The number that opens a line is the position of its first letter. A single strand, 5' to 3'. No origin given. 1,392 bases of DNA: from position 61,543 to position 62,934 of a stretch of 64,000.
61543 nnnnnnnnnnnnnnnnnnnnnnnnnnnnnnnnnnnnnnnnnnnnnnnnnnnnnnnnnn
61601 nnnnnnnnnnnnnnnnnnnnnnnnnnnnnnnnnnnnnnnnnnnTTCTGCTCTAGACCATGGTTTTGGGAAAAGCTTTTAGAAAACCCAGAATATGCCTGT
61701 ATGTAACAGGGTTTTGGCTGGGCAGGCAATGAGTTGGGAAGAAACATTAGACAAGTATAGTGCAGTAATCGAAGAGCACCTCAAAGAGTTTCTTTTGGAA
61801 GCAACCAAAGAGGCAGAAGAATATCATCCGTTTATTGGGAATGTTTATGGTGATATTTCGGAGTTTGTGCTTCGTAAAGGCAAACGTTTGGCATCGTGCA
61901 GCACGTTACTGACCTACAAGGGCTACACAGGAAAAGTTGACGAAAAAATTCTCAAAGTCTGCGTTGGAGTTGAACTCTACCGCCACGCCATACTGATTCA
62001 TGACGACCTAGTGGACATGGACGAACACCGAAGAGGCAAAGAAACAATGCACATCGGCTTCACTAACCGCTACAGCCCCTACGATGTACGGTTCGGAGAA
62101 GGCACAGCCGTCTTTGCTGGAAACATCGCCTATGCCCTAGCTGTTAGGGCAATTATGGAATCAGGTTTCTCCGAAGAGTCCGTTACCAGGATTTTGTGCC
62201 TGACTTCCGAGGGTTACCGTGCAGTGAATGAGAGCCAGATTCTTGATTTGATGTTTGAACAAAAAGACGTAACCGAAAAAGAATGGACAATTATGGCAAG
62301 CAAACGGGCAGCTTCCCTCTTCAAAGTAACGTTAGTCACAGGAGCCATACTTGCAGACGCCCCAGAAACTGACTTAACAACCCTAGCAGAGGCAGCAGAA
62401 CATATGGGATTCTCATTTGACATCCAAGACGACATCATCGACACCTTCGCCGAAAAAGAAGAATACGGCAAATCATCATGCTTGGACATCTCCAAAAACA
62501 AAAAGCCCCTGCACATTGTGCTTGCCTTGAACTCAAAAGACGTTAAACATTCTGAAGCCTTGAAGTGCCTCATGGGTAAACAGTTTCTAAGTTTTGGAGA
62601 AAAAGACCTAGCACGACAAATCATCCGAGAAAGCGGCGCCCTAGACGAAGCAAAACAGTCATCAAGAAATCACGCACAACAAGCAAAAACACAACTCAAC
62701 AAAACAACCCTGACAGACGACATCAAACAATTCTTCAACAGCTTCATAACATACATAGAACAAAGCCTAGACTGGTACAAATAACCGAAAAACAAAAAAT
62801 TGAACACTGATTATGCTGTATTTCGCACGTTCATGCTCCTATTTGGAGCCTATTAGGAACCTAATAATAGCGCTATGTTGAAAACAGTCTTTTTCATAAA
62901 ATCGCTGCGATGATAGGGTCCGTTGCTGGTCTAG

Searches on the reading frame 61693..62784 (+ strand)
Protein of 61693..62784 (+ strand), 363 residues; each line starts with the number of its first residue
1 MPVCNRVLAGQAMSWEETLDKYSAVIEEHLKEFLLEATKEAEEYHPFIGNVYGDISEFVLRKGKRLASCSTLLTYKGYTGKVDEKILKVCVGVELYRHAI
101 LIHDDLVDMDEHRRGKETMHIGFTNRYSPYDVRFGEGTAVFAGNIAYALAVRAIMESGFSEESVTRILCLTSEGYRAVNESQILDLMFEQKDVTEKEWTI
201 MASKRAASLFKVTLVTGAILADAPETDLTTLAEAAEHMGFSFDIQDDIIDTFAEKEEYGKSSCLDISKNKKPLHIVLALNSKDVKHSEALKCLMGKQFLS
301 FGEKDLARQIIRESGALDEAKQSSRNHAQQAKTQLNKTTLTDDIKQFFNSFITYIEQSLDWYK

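Call 38: search_protein_families(library=pfam, proteins=[window:61693-62784:+], max_evalue=0.0001)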
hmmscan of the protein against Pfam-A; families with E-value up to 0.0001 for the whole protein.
window:61693-62784:+ (363 aa): 1 family
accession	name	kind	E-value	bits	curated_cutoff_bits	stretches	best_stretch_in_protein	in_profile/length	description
PF00348.22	polyprenyl_synt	-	8.3e-42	143.6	27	1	58-299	11-239/251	Polyprenyl synthetase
